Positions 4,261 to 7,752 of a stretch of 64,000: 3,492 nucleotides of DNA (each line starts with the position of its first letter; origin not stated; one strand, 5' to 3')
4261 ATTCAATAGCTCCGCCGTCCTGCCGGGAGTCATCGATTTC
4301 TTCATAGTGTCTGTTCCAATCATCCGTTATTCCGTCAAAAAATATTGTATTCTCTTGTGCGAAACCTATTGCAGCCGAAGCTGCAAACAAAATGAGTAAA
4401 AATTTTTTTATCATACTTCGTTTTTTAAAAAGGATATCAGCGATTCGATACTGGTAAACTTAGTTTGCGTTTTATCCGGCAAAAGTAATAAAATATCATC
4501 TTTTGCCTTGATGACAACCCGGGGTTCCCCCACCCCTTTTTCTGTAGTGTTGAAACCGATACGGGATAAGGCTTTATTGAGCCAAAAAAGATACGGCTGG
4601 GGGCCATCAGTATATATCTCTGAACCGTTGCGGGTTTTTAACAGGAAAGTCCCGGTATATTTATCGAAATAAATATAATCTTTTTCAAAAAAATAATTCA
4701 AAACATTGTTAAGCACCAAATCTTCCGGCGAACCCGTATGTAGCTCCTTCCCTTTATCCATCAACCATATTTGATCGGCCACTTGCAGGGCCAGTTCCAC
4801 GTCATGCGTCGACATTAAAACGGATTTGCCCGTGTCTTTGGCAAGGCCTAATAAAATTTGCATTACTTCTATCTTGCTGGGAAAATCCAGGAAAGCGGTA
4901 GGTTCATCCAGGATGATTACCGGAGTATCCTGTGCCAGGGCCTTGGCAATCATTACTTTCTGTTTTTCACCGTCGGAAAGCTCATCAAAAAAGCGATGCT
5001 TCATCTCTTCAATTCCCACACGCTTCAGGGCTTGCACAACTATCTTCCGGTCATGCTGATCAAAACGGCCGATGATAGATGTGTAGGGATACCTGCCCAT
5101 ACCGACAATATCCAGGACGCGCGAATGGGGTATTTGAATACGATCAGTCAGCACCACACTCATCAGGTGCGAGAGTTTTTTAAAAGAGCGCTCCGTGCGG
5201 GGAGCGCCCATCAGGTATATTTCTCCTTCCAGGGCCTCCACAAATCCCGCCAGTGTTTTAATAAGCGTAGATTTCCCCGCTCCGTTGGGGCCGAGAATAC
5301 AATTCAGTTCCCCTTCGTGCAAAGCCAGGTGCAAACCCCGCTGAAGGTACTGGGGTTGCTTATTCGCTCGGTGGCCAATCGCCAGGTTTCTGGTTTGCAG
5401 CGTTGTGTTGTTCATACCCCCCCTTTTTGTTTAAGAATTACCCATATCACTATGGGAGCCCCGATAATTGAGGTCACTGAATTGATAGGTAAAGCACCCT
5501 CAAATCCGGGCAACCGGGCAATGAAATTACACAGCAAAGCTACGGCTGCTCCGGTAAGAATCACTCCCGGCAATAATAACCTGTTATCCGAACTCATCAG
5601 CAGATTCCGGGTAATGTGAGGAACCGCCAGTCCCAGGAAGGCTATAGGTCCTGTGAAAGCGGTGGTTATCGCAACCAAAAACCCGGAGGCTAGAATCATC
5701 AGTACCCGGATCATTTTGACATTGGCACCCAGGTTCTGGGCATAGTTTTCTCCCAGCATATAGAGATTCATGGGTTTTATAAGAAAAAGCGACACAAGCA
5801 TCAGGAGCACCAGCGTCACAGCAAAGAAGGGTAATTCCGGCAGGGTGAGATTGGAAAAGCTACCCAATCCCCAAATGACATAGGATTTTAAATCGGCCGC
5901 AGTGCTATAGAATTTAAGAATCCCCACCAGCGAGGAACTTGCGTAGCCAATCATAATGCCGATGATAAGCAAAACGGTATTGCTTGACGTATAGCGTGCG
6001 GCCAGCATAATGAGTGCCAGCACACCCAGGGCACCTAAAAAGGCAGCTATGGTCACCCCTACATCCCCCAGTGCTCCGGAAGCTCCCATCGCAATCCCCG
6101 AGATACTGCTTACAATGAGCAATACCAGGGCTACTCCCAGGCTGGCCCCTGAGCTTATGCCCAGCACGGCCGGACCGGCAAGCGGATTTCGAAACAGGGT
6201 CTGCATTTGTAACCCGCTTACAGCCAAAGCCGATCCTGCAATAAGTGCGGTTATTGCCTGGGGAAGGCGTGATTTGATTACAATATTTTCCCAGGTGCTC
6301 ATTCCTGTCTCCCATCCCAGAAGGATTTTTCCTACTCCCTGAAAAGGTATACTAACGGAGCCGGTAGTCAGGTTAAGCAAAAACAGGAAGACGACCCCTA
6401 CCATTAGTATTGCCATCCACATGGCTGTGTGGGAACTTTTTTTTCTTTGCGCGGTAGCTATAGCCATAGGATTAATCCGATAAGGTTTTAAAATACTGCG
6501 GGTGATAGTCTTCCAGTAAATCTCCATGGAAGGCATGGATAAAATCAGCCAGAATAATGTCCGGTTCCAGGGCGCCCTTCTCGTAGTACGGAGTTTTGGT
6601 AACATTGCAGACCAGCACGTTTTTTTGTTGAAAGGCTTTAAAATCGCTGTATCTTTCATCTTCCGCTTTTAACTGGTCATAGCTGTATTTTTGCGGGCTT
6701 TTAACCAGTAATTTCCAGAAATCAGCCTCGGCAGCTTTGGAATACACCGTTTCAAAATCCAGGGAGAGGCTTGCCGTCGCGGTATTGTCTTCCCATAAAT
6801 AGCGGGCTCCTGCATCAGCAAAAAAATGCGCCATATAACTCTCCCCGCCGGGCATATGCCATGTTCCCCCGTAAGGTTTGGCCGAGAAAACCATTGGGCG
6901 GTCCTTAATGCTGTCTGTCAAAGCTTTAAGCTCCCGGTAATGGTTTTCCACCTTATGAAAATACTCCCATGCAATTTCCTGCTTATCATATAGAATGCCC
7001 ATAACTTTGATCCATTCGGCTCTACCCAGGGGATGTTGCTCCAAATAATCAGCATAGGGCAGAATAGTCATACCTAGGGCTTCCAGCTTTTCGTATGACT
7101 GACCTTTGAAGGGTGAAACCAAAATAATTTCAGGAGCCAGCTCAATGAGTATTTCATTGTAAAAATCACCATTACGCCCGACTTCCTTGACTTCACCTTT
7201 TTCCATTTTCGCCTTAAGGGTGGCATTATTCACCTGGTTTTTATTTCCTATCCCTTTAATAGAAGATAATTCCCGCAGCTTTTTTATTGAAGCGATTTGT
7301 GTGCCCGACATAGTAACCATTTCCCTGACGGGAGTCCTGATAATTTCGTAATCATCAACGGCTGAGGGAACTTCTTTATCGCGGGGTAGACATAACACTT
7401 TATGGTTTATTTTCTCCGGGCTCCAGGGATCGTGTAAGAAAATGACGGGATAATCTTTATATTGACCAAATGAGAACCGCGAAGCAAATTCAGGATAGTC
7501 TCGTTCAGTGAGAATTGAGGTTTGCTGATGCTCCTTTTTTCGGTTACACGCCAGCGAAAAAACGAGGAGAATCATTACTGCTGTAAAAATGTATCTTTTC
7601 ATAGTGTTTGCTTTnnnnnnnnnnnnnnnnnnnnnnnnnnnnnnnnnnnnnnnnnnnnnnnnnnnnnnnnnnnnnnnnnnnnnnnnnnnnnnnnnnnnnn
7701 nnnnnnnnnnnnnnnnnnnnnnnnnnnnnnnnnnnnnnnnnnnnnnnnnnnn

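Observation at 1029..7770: B12-riboswitch operon extends beyond BtuFCD into a T9SS-secreted EEP enzyme and a lipoprotein amidohydrolase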

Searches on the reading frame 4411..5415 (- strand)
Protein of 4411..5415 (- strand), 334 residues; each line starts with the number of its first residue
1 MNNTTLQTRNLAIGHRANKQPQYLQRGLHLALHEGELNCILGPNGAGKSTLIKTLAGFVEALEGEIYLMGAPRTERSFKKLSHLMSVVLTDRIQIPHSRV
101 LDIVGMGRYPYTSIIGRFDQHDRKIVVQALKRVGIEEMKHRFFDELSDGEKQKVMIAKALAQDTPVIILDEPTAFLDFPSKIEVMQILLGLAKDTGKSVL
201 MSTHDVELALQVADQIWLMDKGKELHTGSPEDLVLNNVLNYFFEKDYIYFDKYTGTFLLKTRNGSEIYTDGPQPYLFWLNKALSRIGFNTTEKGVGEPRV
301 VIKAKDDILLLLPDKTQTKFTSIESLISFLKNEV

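Call 7: search_protein_families(library=pfam, proteins=[window:4411-5415:-], max_evalue=0.001)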
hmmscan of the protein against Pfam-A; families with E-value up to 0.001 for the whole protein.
window:4411-5415:- (334 aa): 4 families
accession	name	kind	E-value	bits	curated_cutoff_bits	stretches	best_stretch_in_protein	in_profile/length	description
PF00005.33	ABC_tran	-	3.9e-29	102.4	25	1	27-174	3-137/137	ABC transporter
PF13304.12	AAA_21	-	2.9e-12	47.7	27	2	144-208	236-302/304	AAA domain, putative AbiEii toxin, Type IV TA system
PF02463.25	SMC_N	-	4.1e-06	26.8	40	0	35-55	24-44/220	RecF/RecN/SMC N terminal domain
PF13476.12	AAA_23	-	9.1e-05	23.6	27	1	34-55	18-39/201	AAA domain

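Call 21: search_protein_families(library=ncbifam, proteins=[window:4411-5415:-], max_evalue=0.001)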
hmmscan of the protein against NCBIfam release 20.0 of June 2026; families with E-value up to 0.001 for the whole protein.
window:4411-5415:- (334 aa): 191 families (the best 25 are shown)
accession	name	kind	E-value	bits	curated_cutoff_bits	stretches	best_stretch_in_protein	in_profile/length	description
NF008409.0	PRK11231.1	equivalog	3.1e-50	170.9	375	1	5-244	2-236/255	Fe(3+) dicitrate ABC transporter ATP-binding protein FecE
NF007082.0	PRK09536.1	equivalog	2.3e-48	165.3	537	1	26-246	20-239/402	corrinoid ABC transporter ATPase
NF010068.0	PRK13548.1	equivalog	2.7e-48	164.3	261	1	5-248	5-245/261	heme ABC transporter ATP-binding protein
TIGR03873.1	F420-0_ABC_ATP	hypoth_equivalog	1.5e-42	145.6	372.4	1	27-243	19-234/256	putative F420-0 ABC transporter ATP-binding protein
TIGR02315.1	ABC_phnC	equivalog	8.9e-40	136.6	266.1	1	26-233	19-233/243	phosphonate ABC transporter ATP-binding protein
NF007863.0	PRK10575.1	equivalog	7.6e-38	130.3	433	1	22-242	24-244/265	Fe3+-hydroxamate ABC transporter ATP-binding protein FhuC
NF040873.1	AztA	equivalog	1e-37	129.6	220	1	26-216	9-189/191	zinc ABC transporter ATP-binding protein AztA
TIGR04520.1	ECF_ATPase_1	equivalog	7.2e-37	127.3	315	1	20-235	13-225/269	energy-coupling factor transporter ATPase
NF052485.1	sider_ATP_EitC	equivalog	5.3e-36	124.3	485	1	28-243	21-232/251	siderophore ABC transporter ATP-binding protein EitC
TIGR01186.1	proV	subfamily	1.2e-35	123.3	326.6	1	29-244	13-227/363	betaine/proline/choline family ABC transporter ATP-binding protein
NF053840.1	MnTportMntADein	equivalog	1.4e-35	123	400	1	28-234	20-220/240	manganese ABC transporter ATP-binding protein MntA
NF007606.0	PRK10253.1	equivalog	7.3e-35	120.7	497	1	26-243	24-241/266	iron-enterobactin ABC transporter ATP-binding protein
NF011630.0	PRK15056.1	equivalog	1.7e-34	119.2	393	1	28-232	26-227/274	manganese/iron ABC transporter ATP-binding protein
TIGR03771.1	anch_rpt_ABC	equivalog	1.1e-33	116.8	268.8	1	31-234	2-200/223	anchored repeat-type ABC transporter ATP-binding subunit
NF010171.0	PRK13652.1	equivalog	4.4e-33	114.6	476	1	6-237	4-229/277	cobalt transporter ATP-binding subunit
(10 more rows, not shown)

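Call 41: find_related_loci(query=A4, collection=metagenome_contigs, flank=8000)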
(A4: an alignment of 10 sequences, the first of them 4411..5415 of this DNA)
Query A4 (334 aa) in metagenome_contigs; peptide patterns used: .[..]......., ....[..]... (x = any residue, [..] = any of these).
599 stretches matched a pattern (row limit reached: there are more); 580 encode a relative of the query (tblastn E <= 1e-3); the best 80 are kept; 80 distinct loci.
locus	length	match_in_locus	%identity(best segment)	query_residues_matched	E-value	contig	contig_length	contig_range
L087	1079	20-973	46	3-327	4e-99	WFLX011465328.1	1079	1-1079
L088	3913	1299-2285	47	6-332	3e-91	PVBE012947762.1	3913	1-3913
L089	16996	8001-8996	46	1-333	1e-89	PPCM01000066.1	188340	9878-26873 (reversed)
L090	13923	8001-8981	46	6-331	2e-88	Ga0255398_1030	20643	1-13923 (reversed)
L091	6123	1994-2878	48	3-294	2e-86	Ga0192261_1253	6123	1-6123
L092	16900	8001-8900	45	5-304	7e-86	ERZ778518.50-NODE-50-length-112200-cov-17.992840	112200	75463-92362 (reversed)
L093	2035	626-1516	44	2-292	6e-86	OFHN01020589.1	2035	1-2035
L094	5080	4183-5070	46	6-300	3e-82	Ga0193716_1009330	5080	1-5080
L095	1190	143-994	47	5-288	4e-87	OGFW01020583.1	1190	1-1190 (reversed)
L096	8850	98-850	51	1-251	6e-81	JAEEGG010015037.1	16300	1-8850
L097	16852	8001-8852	43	10-293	2e-80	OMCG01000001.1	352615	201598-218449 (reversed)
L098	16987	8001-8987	43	6-331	3e-79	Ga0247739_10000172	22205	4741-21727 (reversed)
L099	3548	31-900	43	6-294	4e-79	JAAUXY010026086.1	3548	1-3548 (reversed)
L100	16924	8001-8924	44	5-307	2e-78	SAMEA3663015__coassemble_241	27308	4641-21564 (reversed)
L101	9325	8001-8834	46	5-286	1e-78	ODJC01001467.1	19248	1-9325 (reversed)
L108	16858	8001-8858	44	2-285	8e-77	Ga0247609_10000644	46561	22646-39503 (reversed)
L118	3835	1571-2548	40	6-330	2e-74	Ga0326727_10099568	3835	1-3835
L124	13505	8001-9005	39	1-333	1e-72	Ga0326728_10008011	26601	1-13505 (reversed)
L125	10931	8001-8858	45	5-288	1e-72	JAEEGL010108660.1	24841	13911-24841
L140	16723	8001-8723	47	1-243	2e-68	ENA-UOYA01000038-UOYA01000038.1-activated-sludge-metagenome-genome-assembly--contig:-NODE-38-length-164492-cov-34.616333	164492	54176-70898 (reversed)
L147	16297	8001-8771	42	2-257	8e-65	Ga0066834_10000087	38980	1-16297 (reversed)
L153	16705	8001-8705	44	6-244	5e-63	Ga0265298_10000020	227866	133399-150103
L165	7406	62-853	38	2-269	5e-57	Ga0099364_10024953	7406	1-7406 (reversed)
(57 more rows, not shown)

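Call 47: search_protein_families(library=pfam, proteins=[L153:8740-10398:+, L140:8989-10449:+, L140:7974-9002:+, L140:12115-13053:+, L147:9374-10132:-, L147:10291-10848:-, L147:7941-8783:+, L153:5363-5692:-], max_evalue=0.001)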
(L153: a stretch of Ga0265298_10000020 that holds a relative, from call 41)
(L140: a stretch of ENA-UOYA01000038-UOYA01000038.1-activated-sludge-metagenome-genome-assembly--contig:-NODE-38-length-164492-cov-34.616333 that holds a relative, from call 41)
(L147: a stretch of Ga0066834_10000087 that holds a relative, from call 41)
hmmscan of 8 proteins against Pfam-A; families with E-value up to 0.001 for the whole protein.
L153:8740-10398:+ (552 aa): 3 families
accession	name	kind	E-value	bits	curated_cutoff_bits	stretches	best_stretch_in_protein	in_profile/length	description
PF18962.6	Por_Secre_tail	-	3.5e-12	46.9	27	1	483-550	1-75/75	Secretion system C-terminal sorting domain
PF11551.14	Omp28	-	4.1e-11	43.5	34.9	1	87-245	6-164/171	Outer membrane protein Omp28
PF06764.17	DUF1223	-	3.5e-05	24.4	30.7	1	28-232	1-201/202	Protein of unknown function (DUF1223)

L140:8989-10449:+ (486 aa): 1 family
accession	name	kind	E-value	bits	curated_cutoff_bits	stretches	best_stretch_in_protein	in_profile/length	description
PF03372.29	Exo_endo_phos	-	6.6e-19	68.9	24.5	1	221-447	1-215/225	Endonuclease/Exonuclease/phosphatase family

L140:7974-9002:+ (342 aa): 5 families
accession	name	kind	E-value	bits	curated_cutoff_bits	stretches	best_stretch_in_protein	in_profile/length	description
PF00005.33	ABC_tran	-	5.3e-29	102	25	1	33-180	2-136/137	ABC transporter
PF13304.12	AAA_21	-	1.7e-14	55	27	2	44-95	1-51/304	AAA domain, putative AbiEii toxin, Type IV TA system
PF02463.25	SMC_N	-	4.6e-09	36.5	40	1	28-213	11-199/220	RecF/RecN/SMC N terminal domain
PF13175.12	AAA_15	-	6e-07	29.8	32.1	1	34-118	16-92/374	AAA ATPase domain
PF13476.12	AAA_23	-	0.0008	20.5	27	1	33-62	11-39/201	AAA domain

L140:12115-13053:+ (312 aa): 1 family
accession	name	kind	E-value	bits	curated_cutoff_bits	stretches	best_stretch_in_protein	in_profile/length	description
PF00226.36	DnaJ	-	6.2e-05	23.5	27.8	1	167-211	10-52/63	DnaJ domain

L147:9374-10132:- (252 aa): 2 families
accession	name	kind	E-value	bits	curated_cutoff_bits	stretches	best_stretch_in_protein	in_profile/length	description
PF00665.32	rve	-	1.4e-19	70.7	32.6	1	68-168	4-102/102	Integrase core domain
PF13683.12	rve_3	-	1e-15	57.6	26.5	1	157-220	2-65/67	Integrase core domain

L147:10291-10848:- (185 aa): 0 families

L147:7941-8783:+ (280 aa): 4 families
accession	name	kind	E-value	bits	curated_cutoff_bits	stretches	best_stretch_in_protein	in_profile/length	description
PF00005.33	ABC_tran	-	3.9e-26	92.7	25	1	46-193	2-136/137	ABC transporter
PF13304.12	AAA_21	-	1.6e-10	42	27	1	160-228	232-302/304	AAA domain, putative AbiEii toxin, Type IV TA system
PF02463.25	SMC_N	-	4.8e-05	23.3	40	0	116-228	135-201/220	RecF/RecN/SMC N terminal domain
PF13175.12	AAA_15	-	0.00055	20.1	32.1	0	49-76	16-44/374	AAA ATPase domain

L153:5363-5692:- (109 aa): 0 families

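Call 63: search_protein_families(library=pfam, proteins=[L088:2294-2815:+, L091:2986-4389:+, L091:4382-5623:+, L124:9020-10489:+, L124:10489-11511:+, L125:9050-10879:+, L100:9061-9927:+, L108:9104-10114:+, L118:2586-3611:+, L165:1327-2559:+], max_evalue=0.001)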
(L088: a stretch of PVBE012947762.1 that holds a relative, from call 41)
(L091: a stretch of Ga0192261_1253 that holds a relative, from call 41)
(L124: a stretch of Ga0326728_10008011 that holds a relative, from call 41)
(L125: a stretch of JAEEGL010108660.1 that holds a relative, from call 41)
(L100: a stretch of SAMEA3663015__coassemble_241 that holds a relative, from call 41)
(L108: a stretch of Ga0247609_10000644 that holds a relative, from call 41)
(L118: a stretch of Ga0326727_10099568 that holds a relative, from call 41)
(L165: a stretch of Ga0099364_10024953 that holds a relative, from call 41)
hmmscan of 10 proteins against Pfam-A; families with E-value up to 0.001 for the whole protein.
L088:2294-2815:+ (173 aa): 1 family
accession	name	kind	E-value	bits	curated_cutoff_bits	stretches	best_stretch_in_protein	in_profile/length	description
PF01923.23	Cob_adeno_trans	-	7.8e-52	176.2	24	1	3-168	1-170/171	Cobalamin adenosyltransferase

L091:2986-4389:+ (467 aa): 2 families
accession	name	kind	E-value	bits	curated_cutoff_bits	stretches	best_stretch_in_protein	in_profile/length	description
PF02570.20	CbiC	-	2.6e-63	213.7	22.5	1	258-453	2-194/196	Precorrin-8X methylmutase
PF00590.25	TP_methylase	-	7.5e-43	147.4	27.8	1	3-211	1-211/212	Tetrapyrrole (Corrin/Porphyrin) Methylases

L091:4382-5623:+ (413 aa): 3 families
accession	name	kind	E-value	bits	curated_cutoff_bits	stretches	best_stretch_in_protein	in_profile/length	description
PF00590.25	TP_methylase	-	7.3e-07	29.8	27.8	1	46-195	59-211/212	Tetrapyrrole (Corrin/Porphyrin) Methylases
PF13847.12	Methyltransf_31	-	4.4e-06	26.9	27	1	256-371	7-125/145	Methyltransferase domain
PF13649.12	Methyltransf_25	-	0.00039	21.5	27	1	258-349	3-97/97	Methyltransferase domain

L124:9020-10489:+ (489 aa): 1 family
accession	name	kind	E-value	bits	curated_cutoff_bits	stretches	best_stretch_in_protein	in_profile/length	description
PF00795.27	CN_hydrolase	-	2e-36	126.1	23.2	1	9-245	2-248/256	Carbon-nitrogen hydrolase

L124:10489-11511:+ (340 aa): 2 families
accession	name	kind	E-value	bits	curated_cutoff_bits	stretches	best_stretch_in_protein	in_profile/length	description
PF04055.27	Radical_SAM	-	7e-15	56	29.5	1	14-148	4-149/166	Radical SAM superfamily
PF13353.11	Fer4_12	-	1.8e-05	25.5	22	1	10-128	9-128/137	4Fe-4S single cluster domain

L125:9050-10879:+ (609 aa): 1 family
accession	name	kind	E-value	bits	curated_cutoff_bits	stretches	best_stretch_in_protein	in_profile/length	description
PF05547.17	Peptidase_M6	-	2.8e-17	63.3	22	1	153-382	19-280/294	Immune inhibitor A peptidase M6, catalytic domain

L100:9061-9927:+ (288 aa): 1 family
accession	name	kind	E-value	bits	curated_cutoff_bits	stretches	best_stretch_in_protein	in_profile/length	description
PF06180.16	CbiK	-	2.5e-23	83.2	26.2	1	87-272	59-260/262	Cobalt chelatase (CbiK)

L108:9104-10114:+ (336 aa): 1 family
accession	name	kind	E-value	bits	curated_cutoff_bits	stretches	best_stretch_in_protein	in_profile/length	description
PF00155.27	Aminotran_1_2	-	1.1e-37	130.5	19.7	1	18-330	5-361/361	Aminotransferase class I and II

L118:2586-3611:+ (341 aa): 2 families
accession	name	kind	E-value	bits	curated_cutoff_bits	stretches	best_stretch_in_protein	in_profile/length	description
PF04055.27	Radical_SAM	-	4.9e-14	53.3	29.5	1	14-130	4-129/166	Radical SAM superfamily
PF13353.11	Fer4_12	-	9.8e-05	23.1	22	1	10-121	9-121/137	4Fe-4S single cluster domain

L165:1327-2559:+ (410 aa): 1 family
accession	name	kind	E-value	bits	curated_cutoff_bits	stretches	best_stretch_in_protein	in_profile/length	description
PF01497.23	Peripla_BP_2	-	2.2e-19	70.2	27.5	1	140-366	9-229/235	Periplasmic binding protein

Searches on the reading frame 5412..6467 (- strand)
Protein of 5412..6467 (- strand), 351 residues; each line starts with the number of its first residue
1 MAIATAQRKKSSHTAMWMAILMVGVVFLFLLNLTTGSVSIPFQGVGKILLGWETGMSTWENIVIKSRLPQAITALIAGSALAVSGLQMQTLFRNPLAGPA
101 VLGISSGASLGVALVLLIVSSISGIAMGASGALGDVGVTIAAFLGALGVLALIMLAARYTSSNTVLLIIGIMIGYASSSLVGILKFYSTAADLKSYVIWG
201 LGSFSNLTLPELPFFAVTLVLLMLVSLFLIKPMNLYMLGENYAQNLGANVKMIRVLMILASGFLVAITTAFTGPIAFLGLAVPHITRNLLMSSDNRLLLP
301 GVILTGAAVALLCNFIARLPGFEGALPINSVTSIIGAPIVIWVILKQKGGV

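Call 7: search_protein_families(library=pfam, proteins=[window:5412-6467:-], max_evalue=0.001)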
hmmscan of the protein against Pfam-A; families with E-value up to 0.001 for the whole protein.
window:5412-6467:- (351 aa): 1 family
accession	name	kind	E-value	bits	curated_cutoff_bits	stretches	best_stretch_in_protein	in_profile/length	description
PF01032.23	FecCD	-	2.3e-69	234.2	26.5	1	25-346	2-311/311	FecCD transport family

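Call 21: search_protein_families(library=ncbifam, proteins=[window:5412-6467:-], max_evalue=0.001)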
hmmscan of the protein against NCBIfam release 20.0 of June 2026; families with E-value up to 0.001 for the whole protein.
window:5412-6467:- (351 aa): 16 families
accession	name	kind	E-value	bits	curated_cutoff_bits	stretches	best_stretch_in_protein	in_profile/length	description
NF003001.0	PRK03784.1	equivalog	1.2e-59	202.1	334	1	4-348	5-329/332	vitamin B12 ABC transporter permease BtuC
NF007866.0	PRK10577.1-2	equivalog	2.9e-44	151.5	554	1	14-347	349-663/666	Fe(3+)-hydroxamate ABC transporter permease FhuB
NF007299.0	PRK09777.1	equivalog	2.1e-41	142.2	406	1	17-347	5-317/318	Fe(3+) dicitrate ABC transporter permease subunit FecD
NF007871.0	PRK10577.2-2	equivalog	4.3e-40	137.9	899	2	140-347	124-331/679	Fe(3+)-hydroxamate ABC transporter permease FhuB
NF007760.0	PRK10441.1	equivalog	1.2e-38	133.1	428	1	13-348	8-330/335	Fe(3+)-siderophore ABC transporter permease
NF007081.0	PRK09535.1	equivalog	2.1e-38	132.6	461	1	58-346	86-360/366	vitamin B12 ABC transporter permease BtuC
NF008407.0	PRK11228.1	equivalog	7.5e-38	130.2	396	1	12-346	3-328/330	iron-dicitrate ABC transporter permease FecC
NF007872.0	PRK10577.2-3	equivalog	1.3e-37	129.5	727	1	37-345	32-329/676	Fe(3+)-hydroxamate ABC transporter permease FhuB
NF007867.0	PRK10577.1-3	subfamily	1.4e-37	129.5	849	1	13-347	385-705/710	Fe(3+)-hydroxamate ABC transporter permease FhuB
TIGR03869.1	F420-0_ABCperm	hypoth_equivalog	1.3e-33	116.7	437.35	1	60-349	46-323/325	putative F420-0 ABC transporter permease subunit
NF007873.0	PRK10577.2-4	equivalog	8.4e-33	114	1012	2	193-344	150-298/646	Fe(3+)-hydroxamate ABC transporter permease FhuB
NF007759.0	PRK10440.1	equivalog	2.3e-32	112.5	422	1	13-347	7-326/330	iron-enterobactin ABC transporter permease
NF007870.0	PRK10577.2-1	equivalog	4.4e-27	95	1355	1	30-347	370-673/678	Fe(3+)-hydroxamate ABC transporter permease FhuB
NF007868.0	PRK10577.1-5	equivalog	1e-26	93.7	943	1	43-347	372-664/666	Fe(3+)-hydroxamate ABC transporter permease FhuB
NF007865.0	PRK10577.1-1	equivalog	1.6e-23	83.1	1107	1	44-347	367-658/660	Fe(3+)-hydroxamate ABC transporter permease FhuB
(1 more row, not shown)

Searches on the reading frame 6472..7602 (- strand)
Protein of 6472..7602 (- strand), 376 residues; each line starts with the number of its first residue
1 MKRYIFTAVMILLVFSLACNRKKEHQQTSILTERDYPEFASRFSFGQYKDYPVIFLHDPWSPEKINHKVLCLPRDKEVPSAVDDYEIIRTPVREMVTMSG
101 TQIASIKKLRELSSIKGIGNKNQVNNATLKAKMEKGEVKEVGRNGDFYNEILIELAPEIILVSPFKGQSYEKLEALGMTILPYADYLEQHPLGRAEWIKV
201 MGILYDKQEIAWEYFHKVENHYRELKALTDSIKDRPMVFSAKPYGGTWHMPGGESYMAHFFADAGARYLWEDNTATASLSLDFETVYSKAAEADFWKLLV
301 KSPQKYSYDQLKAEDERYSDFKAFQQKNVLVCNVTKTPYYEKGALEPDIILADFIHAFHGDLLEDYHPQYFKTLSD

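Call 7: search_protein_families(library=pfam, proteins=[window:6472-7602:-], max_evalue=0.001)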
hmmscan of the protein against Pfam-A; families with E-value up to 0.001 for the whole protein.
window:6472-7602:- (376 aa): 1 family
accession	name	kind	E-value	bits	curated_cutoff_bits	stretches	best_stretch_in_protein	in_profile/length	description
PF01497.23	Peripla_BP_2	-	5.4e-23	82.1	27.5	1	97-332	3-231/235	Periplasmic binding protein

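Call 21: search_protein_families(library=ncbifam, proteins=[window:6472-7602:-], max_evalue=0.001)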
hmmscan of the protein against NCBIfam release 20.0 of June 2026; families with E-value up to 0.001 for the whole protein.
window:6472-7602:- (376 aa): 0 families
